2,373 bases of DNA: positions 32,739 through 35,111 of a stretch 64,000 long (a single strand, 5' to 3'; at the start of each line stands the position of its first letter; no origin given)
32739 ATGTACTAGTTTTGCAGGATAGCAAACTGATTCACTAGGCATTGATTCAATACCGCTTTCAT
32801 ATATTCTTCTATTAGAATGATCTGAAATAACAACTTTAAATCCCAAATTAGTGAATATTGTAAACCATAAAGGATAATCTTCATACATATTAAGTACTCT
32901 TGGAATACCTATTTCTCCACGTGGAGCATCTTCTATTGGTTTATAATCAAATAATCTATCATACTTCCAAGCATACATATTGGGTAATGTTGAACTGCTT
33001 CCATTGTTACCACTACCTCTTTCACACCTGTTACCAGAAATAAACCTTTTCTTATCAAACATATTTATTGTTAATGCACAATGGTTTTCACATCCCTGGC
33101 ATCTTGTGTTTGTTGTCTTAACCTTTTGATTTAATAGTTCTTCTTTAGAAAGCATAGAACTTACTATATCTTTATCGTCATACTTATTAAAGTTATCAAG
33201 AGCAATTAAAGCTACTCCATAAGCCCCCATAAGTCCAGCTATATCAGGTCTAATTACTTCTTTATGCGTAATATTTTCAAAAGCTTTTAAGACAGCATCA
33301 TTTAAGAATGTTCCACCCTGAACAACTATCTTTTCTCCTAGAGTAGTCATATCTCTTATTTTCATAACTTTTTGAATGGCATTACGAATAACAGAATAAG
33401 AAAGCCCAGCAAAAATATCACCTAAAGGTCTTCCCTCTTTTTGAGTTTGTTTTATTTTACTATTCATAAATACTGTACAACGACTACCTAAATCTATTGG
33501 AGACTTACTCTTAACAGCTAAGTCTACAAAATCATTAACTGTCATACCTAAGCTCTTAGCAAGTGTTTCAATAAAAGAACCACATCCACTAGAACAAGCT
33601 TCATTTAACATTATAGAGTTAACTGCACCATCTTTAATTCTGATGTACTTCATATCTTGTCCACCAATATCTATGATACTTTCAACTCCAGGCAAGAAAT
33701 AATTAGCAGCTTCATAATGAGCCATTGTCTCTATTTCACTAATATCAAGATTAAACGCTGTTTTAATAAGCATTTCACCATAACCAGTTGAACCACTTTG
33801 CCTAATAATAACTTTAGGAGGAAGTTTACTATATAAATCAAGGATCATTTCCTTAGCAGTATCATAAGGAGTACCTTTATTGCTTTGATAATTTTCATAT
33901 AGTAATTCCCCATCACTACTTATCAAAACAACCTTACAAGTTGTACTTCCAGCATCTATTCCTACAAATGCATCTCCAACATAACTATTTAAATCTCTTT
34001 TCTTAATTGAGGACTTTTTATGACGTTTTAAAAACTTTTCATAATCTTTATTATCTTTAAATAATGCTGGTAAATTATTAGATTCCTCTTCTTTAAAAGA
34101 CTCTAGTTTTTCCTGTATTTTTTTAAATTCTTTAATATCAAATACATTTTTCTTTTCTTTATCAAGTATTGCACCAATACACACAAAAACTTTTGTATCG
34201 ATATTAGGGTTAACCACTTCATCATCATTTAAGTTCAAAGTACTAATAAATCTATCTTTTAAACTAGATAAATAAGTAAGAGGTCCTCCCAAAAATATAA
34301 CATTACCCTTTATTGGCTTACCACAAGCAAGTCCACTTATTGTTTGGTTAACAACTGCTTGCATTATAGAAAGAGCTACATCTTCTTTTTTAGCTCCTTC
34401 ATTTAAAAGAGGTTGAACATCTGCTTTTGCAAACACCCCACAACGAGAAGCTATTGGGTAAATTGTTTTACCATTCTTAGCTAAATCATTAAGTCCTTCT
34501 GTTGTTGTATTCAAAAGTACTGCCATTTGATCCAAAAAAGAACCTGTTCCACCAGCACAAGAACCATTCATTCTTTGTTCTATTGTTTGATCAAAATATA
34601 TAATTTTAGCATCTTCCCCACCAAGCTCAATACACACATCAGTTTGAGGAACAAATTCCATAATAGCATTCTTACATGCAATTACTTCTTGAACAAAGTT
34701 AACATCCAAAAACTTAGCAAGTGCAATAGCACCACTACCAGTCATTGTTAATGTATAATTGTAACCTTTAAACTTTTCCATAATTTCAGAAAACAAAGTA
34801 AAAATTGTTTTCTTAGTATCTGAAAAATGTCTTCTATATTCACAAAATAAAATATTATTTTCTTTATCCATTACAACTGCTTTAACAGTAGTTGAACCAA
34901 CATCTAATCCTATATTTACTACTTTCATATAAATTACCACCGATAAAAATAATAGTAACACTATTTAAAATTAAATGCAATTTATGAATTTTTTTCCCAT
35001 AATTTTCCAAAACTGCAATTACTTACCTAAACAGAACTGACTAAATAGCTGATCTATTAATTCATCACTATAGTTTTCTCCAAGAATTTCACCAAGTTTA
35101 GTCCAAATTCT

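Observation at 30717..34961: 1414-aa double activase-ATPase plus HgdB-like fusion wedged between mnmG and mnmE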

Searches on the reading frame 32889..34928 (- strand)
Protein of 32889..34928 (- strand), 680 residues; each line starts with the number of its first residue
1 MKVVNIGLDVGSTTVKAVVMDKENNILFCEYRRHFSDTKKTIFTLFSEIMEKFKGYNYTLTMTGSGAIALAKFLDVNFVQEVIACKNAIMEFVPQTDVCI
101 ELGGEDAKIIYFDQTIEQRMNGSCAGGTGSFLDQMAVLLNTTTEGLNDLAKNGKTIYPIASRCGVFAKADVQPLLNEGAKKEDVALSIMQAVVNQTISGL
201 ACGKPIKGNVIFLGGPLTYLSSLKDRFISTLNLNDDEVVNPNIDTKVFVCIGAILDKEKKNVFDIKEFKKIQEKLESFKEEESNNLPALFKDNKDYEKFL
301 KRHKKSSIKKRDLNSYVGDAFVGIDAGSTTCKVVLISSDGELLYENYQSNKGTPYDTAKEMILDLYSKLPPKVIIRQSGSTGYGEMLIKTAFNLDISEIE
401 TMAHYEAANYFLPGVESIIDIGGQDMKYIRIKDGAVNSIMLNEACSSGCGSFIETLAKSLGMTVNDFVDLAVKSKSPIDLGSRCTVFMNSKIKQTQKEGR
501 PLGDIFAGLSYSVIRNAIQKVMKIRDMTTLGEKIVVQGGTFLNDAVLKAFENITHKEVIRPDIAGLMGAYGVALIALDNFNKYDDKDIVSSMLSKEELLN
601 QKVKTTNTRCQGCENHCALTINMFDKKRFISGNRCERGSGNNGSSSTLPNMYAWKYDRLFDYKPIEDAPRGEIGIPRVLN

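Call 62: predict_structure(alignment_id=A3)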
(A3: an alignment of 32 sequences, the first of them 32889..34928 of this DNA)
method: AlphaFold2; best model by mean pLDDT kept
length: 680 residues; sequences in the alignment: 32
mean_pLDDT: 80.8   pTM: 0.66
mean pLDDT of the five models: 80.8, 78.1, 76.7, 75.3, 75.0
residues with pLDDT >= 90: 245; 70-90: 290; 50-70: 100; < 50: 45
segments of 3 or more residues with pLDDT < 50: 636-641, 643-654, 660-662, 670-680
pLDDT, mean of each block of 10 residues (from residue 1): 90 82 92 72 92 93 83 90 89 91 77 81 57 77 87 81 60 70 89 79 82 83 91 90 84 91 93 82 74 93 89 95 87 95 91 86 96 94 84 86 90 91 76 80 56 73 86 88 63 63 87 82 80 87 90 92 88 93 83 93 79 63 81 52 47 49 48 39
secondary structure, 60 per line:
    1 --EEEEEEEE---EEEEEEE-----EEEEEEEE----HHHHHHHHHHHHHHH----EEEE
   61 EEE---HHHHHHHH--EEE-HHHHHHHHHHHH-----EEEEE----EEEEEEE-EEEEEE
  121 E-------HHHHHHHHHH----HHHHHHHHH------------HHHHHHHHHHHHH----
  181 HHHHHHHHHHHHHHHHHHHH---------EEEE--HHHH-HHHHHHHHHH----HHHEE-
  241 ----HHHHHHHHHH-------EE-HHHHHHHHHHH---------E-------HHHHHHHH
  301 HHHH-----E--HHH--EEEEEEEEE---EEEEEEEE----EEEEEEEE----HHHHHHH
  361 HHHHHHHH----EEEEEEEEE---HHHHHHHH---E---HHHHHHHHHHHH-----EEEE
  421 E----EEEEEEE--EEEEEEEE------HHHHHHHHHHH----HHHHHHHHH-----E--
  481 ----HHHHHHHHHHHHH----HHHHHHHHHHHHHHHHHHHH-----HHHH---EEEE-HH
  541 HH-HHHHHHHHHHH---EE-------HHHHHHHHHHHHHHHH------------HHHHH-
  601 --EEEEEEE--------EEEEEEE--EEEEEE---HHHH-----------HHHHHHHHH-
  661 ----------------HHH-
elements in order (helices of 4 or more, strands of 3 or more residues): E3-10 E14-20 E26-33 H38-52 E57-63 H67-74 E77-79 H81-92 E98-102 E107-113 E115-121 H129-138 H143-151 H164-176 H181-200 E210-213 H216-219 H221-230 H245-254 H265-275 H293-304 E318-326 E330-337 E342-349 H354-368 E373-381 H385-392 H400-411 E417-421 E426-432 E435-442 H449-459 H464-472 H485-497 H502-521 H527-530 E534-537 H539-542 H544-554 H567-582 H595-599 E603-609 E618-624 E627-632 H636-639 H651-659

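Call 65: fold_search(model_id=the predicted structure, library=pdb)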
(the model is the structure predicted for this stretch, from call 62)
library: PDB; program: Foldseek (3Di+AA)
matches with E <= 10: 1653; with E <= 0.001: 930
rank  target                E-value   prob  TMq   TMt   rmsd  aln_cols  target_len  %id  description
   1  9gai_D                1.1e-16  1.00  0.35  0.89   2.6       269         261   26  3-methylbenzoyl-CoA reductase from Thauera chlorobenzoica (MbdONPQ) (released 2026-02-18)
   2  4ehu_B                1.2e-16  1.00  0.34  0.86   2.9       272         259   26  Activator of the 2-Hydroxyisocaproyl-CoA Dehydratase from Clostridium difficile with bound ADPNP (released 2012-08-08)
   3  4eht_A                2.4e-16  1.00  0.34  0.82   2.7       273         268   28  Activator of the 2-Hydroxyisocaproyl-CoA dehydratase from Clostridium difficile with bound ADP (released 2012-08-08)
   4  4eht_B                4.2e-16  1.00  0.34  0.86   2.7       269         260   28  Activator of the 2-Hydroxyisocaproyl-CoA dehydratase from Clostridium difficile with bound ADP (released 2012-08-08)
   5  9gba_D                4.4e-16  1.00  0.34  0.86   2.9       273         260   26  3-methylbenzoyl-CoA reductase from Thauera chlorobenzoica (MbdONPQ) + AMPPNP (released 2026-02-18)
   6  1hux_A                4.8e-16  1.00  0.34  0.85   3.1       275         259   26  CRYSTAL STRUCTURE OF THE ACIDAMINOCOCCUS FERMENTANS (R)-2-HYDROXYGLUTARYL-COA DEHYDRATASE COMPONENT A (released 2001-03-21)
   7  9gai_C                3.1e-14  1.00  0.35  0.85   2.7       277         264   22  3-methylbenzoyl-CoA reductase from Thauera chlorobenzoica (MbdONPQ) (released 2026-02-18)
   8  9gai_O                4.0e-14  1.00  0.34  0.83   2.9       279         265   22  3-methylbenzoyl-CoA reductase from Thauera chlorobenzoica (MbdONPQ) (released 2026-02-18)
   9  7yyl_E                5.0e-12  1.00  0.31  0.79   3.6       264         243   26  nucleotide-free DCCP:DCCP-R complex (released 2022-12-28)
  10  7yyl_F                5.1e-11  1.00  0.31  0.80   3.9       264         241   25  nucleotide-free DCCP:DCCP-R complex (released 2022-12-28)
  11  3h1q_A                1.3e-09  1.00  0.27  0.62   6.4       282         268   17  Crystal structure of ethanolamine utilization protein EutJ from Carboxydothermus hydrogenoformans (released 2009-05-19)
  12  3h1q_B                1.4e-09  1.00  0.28  0.63   6.5       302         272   16  Crystal structure of ethanolamine utilization protein EutJ from Carboxydothermus hydrogenoformans (released 2009-05-19)
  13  5hg1                  1.8e-09  1.00  0.23  0.19  27.3       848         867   12  Crystal Structure of Human Hexokinase 2 with cmpd 1, a C-2-substituted glucosamine (released 2016-03-30)
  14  4xhp                  3.7e-09  1.00  0.26  0.25  24.6       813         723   10  Bacillus thuringiensis ParM hybrid protein with ADP, containing two ParM mutants (released 2016-03-09)
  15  4nb4_D                4.7e-09  1.00  0.29  0.67   5.4       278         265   16  Pantothenamide-bound Pantothenate kinase from Staphylococcus aureus (released 2014-03-05)
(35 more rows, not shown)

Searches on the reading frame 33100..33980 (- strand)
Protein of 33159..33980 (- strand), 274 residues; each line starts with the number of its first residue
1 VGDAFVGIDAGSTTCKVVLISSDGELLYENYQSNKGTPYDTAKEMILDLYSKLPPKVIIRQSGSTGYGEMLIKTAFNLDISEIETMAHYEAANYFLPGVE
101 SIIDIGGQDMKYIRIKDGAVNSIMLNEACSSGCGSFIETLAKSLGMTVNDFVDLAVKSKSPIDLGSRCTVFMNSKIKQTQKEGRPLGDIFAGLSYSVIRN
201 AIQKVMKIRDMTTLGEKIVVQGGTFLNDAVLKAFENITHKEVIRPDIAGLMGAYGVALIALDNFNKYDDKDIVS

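Call 6: search_protein_families(library=pfam, proteins=[window:33100-33980:-], max_evalue=10)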
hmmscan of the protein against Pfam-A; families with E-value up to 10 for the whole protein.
window:33100-33980:- (293 aa): 5 families
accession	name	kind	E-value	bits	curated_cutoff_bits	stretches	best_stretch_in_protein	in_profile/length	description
PF01869.26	BcrAD_BadFG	-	7.9e-42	144.1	31.5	1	6-260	1-271/271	BadF/BadG/BcrA/BcrD ATPase family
PF00480.26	ROK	-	0.021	14.8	22.9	1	6-50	2-47/294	ROK family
PF02782.22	FGGY_C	-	0.022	15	27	1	186-260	120-194/198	FGGY family of carbohydrate kinases, C-terminal domain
PF22521.2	HypF_C_2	-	0.14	12.3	27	1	174-241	154-220/241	Carbamoyltransferase, Kae1-like Domain, second subdomain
PF01548.23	DEDD_Tnp_IS110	-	0.16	12.2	29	1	6-72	1-63/155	Transposase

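Call 67: search_solved_structures(query=window:33159-33980:-, max_evalue=0.01, show_alignments=2)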
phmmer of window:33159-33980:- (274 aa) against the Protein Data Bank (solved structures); distinct sequences matched with E-value up to 0.01: 5.
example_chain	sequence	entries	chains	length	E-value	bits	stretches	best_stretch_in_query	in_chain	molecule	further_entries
4eht_A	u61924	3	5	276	1.6e-32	116.1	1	6-265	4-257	Activator of 2-hydroxyisocaproyl-CoA dehydratase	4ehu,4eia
1hux_A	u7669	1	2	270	2.8e-28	102.2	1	6-261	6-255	ACTIVATOR OF (R)-2-HYDROXYGLUTARYL-COA DEHYDRATASE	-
9gai_D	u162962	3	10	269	2.3e-25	92.7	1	7-264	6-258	3-methylbenzoyl-CoA reductase alpha subunit MbdQ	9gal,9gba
7yyl_E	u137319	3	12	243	9e-19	71.1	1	5-261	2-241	Putative CoA-substrate-specific enzyme activase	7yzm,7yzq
9gai_C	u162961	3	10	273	7.8e-16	61.4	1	6-225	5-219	3-methylbenzoyl-CoA reductase delta subunit MbdP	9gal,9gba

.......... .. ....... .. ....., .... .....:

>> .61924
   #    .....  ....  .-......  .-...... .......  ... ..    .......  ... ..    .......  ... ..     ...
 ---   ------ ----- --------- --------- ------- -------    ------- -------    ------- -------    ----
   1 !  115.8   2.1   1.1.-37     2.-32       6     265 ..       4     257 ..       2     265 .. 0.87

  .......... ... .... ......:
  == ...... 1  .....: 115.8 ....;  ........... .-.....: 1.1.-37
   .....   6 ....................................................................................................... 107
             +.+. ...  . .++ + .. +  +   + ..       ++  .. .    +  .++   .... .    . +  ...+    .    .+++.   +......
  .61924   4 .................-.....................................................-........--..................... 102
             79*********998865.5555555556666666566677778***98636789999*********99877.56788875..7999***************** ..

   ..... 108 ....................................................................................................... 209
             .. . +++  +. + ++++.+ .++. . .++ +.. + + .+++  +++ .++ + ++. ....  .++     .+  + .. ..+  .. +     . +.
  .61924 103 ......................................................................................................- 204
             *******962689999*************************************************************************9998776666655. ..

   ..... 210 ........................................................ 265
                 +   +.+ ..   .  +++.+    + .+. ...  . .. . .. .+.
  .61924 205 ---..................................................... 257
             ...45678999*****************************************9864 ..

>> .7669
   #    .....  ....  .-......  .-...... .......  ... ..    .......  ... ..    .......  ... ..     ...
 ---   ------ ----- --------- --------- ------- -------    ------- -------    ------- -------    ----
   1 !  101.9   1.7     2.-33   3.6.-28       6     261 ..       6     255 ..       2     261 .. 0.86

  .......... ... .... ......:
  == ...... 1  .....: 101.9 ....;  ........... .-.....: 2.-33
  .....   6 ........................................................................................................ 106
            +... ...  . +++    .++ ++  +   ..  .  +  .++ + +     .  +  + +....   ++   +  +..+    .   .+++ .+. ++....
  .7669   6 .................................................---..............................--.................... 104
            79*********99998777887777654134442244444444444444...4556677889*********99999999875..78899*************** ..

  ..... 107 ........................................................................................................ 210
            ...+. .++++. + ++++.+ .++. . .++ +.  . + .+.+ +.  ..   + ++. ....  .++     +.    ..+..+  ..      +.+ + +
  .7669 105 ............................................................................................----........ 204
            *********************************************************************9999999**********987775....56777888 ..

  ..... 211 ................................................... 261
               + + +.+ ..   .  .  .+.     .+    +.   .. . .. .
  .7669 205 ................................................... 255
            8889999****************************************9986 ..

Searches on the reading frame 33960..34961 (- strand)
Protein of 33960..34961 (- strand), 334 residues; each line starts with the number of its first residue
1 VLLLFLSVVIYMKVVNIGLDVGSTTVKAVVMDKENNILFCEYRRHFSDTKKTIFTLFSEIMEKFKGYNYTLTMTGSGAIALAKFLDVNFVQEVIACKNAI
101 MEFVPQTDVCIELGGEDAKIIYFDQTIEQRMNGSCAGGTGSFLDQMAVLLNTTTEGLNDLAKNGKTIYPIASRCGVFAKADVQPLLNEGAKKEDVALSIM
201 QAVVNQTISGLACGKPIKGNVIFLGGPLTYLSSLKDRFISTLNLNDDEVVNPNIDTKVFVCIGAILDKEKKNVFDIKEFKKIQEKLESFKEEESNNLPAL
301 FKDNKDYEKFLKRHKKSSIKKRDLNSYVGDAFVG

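Call 6: search_protein_families(library=pfam, proteins=[window:33960-34961:-], max_evalue=10)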
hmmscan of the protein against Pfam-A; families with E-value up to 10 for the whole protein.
window:33960-34961:- (334 aa): 5 families
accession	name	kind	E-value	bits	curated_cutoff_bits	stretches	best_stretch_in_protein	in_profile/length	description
PF01869.26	BcrAD_BadFG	-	8e-26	91.6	31.5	1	17-266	1-269/271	BadF/BadG/BcrA/BcrD ATPase family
PF01548.23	DEDD_Tnp_IS110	-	0.00012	22.4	29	1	17-93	1-74/155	Transposase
PF00370.27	FGGY_N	-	0.0093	16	28.8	1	17-51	3-37/245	FGGY family of carbohydrate kinases, N-terminal domain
PF00480.26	ROK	-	0.017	15.1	22.9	1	17-69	2-55/294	ROK family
PF20285.3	CTD9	-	0.36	11.8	27.9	0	180-211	55-86/113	C-terminal domain 9 of the ABC-three component (ABC-3C) systems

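Call 66: search_solved_structures(query=window:34119-34928:-, max_evalue=0.01, show_alignments=2)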
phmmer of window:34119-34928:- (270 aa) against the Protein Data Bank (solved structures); distinct sequences matched with E-value up to 0.01: 5.
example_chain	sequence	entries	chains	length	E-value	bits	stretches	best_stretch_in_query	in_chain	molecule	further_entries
4eht_A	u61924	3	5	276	9e-21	77.6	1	5-221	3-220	Activator of 2-hydroxyisocaproyl-CoA dehydratase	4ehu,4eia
1hux_A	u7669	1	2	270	1.3e-18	70.6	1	1-216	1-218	ACTIVATOR OF (R)-2-HYDROXYGLUTARYL-COA DEHYDRATASE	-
7yyl_E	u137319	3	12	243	2.7e-17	66.3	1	6-221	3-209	Putative CoA-substrate-specific enzyme activase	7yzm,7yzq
9gai_D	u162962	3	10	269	7.7e-16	61.5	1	7-238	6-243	3-methylbenzoyl-CoA reductase alpha subunit MbdQ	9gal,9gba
9gai_C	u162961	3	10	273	1.2e-15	60.8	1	3-216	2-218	3-methylbenzoyl-CoA reductase delta subunit MbdP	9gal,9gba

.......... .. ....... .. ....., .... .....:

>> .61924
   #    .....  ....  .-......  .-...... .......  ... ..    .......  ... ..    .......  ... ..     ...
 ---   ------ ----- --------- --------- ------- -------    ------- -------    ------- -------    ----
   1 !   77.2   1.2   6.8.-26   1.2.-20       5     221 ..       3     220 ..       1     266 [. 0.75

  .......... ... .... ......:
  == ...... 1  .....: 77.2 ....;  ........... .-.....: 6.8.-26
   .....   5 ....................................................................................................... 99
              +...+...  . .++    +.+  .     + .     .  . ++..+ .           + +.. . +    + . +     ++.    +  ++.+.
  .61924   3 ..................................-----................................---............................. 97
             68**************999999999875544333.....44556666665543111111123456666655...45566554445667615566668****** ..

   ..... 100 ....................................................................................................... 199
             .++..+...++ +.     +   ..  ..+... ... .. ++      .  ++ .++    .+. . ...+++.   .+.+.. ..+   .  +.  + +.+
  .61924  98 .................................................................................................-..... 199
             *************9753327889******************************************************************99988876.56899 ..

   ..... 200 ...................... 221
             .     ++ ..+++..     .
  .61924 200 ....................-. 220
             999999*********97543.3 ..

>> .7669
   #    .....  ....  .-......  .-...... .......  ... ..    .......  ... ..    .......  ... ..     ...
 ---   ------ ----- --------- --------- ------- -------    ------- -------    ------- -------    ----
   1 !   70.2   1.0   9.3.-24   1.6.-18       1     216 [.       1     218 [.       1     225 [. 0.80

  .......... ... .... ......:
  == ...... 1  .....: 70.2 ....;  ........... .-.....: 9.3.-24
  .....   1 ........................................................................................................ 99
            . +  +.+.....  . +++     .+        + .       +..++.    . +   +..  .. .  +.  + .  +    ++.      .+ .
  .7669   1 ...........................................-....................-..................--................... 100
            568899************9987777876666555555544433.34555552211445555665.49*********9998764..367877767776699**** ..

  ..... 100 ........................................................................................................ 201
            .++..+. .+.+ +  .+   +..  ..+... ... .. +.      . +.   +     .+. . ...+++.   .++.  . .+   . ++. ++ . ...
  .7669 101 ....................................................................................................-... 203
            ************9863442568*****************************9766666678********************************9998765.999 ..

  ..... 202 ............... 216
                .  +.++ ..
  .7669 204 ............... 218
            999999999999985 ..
